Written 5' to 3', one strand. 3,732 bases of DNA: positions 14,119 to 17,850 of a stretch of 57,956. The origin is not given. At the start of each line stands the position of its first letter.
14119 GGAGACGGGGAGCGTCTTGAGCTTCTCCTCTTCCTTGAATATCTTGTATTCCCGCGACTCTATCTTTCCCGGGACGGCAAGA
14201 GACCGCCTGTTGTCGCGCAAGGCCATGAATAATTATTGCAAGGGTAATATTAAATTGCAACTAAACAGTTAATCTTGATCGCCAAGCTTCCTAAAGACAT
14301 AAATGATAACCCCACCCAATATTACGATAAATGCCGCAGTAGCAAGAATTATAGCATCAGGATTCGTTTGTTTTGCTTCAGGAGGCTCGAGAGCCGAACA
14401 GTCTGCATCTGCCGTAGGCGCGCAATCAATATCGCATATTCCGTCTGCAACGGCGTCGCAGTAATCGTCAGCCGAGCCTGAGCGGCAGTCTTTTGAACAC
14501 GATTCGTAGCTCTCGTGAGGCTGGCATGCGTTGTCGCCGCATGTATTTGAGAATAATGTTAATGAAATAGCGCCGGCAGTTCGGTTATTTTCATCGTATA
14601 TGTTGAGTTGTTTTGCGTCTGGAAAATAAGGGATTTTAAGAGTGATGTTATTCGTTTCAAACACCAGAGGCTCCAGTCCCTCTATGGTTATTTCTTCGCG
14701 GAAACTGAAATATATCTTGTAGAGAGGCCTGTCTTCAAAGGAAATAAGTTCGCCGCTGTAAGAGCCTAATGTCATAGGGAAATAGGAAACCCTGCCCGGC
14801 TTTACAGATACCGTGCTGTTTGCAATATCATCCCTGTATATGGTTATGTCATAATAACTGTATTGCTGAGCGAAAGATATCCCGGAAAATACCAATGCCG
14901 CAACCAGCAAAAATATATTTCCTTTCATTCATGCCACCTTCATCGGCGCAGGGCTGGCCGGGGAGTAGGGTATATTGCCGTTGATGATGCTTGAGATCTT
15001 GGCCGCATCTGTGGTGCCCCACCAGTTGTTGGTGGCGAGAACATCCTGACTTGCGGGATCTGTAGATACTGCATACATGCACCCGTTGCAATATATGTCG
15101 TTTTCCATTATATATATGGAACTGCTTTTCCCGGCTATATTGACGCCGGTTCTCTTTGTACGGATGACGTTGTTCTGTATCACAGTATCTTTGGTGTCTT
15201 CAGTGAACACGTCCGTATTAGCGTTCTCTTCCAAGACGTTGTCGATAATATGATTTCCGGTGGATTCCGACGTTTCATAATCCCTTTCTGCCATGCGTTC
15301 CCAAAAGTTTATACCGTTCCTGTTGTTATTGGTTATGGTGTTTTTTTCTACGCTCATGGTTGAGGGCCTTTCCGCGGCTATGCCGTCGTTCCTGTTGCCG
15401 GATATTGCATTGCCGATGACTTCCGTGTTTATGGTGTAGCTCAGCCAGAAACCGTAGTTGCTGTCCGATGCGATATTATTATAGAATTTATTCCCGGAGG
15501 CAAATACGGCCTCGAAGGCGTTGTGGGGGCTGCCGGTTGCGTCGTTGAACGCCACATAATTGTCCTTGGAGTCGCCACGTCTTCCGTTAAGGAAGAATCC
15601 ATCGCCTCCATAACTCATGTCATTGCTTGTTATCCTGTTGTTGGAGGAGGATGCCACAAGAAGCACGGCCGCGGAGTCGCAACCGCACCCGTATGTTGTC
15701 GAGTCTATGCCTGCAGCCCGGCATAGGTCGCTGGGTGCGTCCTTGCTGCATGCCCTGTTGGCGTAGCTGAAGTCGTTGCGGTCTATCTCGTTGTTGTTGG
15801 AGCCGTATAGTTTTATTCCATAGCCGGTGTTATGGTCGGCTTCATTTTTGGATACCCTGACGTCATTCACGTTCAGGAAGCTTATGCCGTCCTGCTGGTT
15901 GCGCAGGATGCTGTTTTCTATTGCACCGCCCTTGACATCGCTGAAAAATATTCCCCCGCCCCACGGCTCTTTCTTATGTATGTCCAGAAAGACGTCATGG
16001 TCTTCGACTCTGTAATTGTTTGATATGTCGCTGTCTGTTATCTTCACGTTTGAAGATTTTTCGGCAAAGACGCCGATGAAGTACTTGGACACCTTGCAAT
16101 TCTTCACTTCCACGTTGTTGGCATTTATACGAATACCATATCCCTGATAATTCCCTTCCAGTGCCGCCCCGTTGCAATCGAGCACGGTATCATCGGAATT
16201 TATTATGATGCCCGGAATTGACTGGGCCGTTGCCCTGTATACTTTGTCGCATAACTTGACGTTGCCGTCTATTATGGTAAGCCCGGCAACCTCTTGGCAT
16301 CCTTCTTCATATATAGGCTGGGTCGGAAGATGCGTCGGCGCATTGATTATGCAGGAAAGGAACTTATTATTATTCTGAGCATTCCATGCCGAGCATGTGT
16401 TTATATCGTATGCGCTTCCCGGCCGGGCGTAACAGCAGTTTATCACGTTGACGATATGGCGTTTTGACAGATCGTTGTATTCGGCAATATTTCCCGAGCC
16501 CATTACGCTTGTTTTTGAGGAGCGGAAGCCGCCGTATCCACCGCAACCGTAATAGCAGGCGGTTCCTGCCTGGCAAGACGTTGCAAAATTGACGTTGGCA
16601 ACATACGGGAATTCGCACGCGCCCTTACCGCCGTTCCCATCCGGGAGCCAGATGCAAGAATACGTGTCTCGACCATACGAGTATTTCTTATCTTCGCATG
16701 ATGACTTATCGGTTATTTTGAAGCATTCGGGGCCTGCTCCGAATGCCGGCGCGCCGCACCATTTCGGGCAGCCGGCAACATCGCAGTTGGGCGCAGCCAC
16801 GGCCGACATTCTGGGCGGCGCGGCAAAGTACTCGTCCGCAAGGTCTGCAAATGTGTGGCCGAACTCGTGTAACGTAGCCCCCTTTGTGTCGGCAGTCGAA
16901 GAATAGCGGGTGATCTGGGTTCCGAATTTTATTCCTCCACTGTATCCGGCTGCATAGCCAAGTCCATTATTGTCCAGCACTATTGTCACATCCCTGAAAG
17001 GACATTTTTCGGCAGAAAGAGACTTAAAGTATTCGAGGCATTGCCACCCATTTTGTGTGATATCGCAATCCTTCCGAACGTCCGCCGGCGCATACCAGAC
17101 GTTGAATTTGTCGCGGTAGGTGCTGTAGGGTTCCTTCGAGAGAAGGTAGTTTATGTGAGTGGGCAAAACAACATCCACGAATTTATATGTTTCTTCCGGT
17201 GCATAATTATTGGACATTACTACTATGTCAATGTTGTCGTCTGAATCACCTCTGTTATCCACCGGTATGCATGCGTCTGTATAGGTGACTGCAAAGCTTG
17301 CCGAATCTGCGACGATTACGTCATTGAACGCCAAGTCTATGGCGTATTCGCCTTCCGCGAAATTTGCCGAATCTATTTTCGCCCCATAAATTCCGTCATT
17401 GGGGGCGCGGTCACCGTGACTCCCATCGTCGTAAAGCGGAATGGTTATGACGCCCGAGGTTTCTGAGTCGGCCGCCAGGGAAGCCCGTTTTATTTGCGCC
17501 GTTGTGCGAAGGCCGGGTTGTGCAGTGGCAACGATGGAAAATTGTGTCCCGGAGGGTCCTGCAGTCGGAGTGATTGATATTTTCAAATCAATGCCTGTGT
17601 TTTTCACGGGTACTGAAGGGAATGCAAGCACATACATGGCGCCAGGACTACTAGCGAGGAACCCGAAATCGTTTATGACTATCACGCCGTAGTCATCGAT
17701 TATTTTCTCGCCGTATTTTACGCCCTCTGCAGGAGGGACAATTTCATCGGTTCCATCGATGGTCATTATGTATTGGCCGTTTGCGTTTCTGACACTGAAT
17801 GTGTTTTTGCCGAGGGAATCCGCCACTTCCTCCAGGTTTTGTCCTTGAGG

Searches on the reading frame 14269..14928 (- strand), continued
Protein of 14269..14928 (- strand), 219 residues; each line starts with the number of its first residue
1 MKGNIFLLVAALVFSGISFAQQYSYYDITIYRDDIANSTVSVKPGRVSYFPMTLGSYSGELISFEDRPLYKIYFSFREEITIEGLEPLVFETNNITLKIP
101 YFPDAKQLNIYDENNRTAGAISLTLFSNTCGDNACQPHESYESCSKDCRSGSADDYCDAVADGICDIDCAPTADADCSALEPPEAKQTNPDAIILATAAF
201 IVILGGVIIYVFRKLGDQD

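Call 63: fold_search(model_id=the predicted structure, library=pdb)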
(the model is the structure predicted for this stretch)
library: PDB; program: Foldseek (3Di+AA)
matches with E <= 10: 376; with E <= 0.001: 0
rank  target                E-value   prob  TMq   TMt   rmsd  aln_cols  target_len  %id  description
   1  5ue8_A                1.1e-01  0.28  0.15  0.05  13.0       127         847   12  The crystal structure of Munc13-1 C1C2BMUN domain (released 2017-02-15)
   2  1f4a_A                1.8e-01  0.41  0.21  0.06  13.6       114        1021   13  E. COLI (LACZ) BETA-GALACTOSIDASE (NCS CONSTRAINED MONOMER-ORTHORHOMBIC) (released 2001-02-21)
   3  3vd5_A                2.4e-01  0.35  0.20  0.06  13.7       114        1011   11  E. coli (lacZ) beta-galactosidase (N460S) (released 2012-04-11)
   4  2iuj                  2.7e-01  0.28  0.19  0.06  13.8       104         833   15  Crystal Structure of Soybean Lipoxygenase-B (released 2006-10-11)
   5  6dxu_D                2.8e-01  0.09  0.12  0.05  14.6       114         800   13  Crystal Structure of Parabacteroides merdae Beta-Glucuronidase (GUS) (released 2019-02-27)
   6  4dnl                  3.2e-01  0.15  0.16  0.23  14.0       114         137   18  Crystal structure of a C2 domain of a protein kinase C alpha (PRKCA) from Homo sapiens at 1.90 A resolution (released 2012-02-22)
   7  3i3b_A                3.8e-01  0.28  0.21  0.06  13.6       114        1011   12  E.coli (lacz) Beta-Galactosidase (M542A) in Complex with D-Galactopyranosyl-1-on (released 2010-05-12)
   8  6dxu_C                3.8e-01  0.06  0.10  0.04  15.7       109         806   16  Crystal Structure of Parabacteroides merdae Beta-Glucuronidase (GUS) (released 2019-02-27)
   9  3t2p_B                4.7e-01  0.16  0.19  0.05  13.7       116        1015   11  E. coli (lacZ) beta-galactosidase (S796D) in complex with IPTG (released 2012-01-18)
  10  2j1r_A                5.3e-01  0.10  0.10  0.15  13.4        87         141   11  Structure of a Streptococcus pneumoniae fucose binding module (released 2006-09-06)
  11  3vda_A                5.6e-01  0.14  0.19  0.05  13.9       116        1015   12  E. coli (lacZ) beta-galactosidase (N460T) (released 2012-04-11)
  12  1px4_A                6.0e-01  0.13  0.18  0.05  13.8       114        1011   12  E. COLI (LACZ) BETA-GALACTOSIDASE (G794A) WITH IPTG BOUND (released 2004-06-15)
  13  2j1t_A                6.0e-01  0.10  0.10  0.16  13.3        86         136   12  Structure of a Streptococcus pneumoniae fucose binding module in complex with the Lewis Y antigen (released 2006-09-06)
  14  4es8_B                6.3e-01  0.25  0.20  0.15  13.2       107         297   10  Crystal Structure of the adhesin domain of Epf from Streptococcus pyogenes in P212121 (released 2012-09-19)
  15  6dxu_B                6.3e-01  0.06  0.12  0.05  15.3       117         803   14  Crystal Structure of Parabacteroides merdae Beta-Glucuronidase (GUS) (released 2019-02-27)
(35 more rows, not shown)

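Call 70: find_related_loci(query=A2, collection=viral_contigs, flank=8000)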
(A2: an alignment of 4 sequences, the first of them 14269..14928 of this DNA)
Query A2 (219 aa) in viral_contigs; peptide patterns used: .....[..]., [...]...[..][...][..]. (x = any residue, [..] = any of these).
67 stretches matched a pattern, but none encodes a relative of the query by tblastn (E <= 1e-3).

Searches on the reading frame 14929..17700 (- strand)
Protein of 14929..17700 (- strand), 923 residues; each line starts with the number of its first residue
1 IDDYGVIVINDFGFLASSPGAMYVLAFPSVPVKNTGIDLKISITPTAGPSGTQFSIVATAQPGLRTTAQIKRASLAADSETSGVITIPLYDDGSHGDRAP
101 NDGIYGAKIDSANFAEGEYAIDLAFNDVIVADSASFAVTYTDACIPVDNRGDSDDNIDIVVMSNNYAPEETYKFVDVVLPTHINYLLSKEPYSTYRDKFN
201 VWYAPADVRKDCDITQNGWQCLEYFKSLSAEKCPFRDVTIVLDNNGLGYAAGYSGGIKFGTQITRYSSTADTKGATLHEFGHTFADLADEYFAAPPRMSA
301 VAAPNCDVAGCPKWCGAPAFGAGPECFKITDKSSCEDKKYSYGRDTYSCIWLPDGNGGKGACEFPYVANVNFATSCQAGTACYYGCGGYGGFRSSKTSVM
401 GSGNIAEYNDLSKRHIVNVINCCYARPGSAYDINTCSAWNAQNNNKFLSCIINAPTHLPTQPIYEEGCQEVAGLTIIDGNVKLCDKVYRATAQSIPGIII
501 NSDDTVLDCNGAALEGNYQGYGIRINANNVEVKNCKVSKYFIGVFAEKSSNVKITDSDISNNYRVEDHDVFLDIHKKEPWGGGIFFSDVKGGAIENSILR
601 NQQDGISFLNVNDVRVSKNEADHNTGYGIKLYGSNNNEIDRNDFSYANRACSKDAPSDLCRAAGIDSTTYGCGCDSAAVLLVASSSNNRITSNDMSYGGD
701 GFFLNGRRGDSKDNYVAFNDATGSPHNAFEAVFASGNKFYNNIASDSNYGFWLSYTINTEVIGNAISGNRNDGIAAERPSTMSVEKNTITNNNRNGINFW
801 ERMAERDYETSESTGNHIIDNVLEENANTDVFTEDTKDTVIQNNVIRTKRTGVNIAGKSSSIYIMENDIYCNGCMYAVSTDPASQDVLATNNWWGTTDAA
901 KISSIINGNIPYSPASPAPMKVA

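Call 48: search_solved_structures(query=window:14929-17700:-, max_evalue=0.01, show_alignments=2)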
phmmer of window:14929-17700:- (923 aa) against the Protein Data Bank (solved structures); distinct sequences matched with E-value up to 0.01: 2.
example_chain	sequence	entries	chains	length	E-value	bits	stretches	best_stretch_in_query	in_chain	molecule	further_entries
3p1v_A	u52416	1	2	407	0.0036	18.4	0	150-293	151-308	Metallo-endopeptidase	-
4df9_A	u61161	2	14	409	0.0038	18.4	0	150-299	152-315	putative peptidase | Lipoprotein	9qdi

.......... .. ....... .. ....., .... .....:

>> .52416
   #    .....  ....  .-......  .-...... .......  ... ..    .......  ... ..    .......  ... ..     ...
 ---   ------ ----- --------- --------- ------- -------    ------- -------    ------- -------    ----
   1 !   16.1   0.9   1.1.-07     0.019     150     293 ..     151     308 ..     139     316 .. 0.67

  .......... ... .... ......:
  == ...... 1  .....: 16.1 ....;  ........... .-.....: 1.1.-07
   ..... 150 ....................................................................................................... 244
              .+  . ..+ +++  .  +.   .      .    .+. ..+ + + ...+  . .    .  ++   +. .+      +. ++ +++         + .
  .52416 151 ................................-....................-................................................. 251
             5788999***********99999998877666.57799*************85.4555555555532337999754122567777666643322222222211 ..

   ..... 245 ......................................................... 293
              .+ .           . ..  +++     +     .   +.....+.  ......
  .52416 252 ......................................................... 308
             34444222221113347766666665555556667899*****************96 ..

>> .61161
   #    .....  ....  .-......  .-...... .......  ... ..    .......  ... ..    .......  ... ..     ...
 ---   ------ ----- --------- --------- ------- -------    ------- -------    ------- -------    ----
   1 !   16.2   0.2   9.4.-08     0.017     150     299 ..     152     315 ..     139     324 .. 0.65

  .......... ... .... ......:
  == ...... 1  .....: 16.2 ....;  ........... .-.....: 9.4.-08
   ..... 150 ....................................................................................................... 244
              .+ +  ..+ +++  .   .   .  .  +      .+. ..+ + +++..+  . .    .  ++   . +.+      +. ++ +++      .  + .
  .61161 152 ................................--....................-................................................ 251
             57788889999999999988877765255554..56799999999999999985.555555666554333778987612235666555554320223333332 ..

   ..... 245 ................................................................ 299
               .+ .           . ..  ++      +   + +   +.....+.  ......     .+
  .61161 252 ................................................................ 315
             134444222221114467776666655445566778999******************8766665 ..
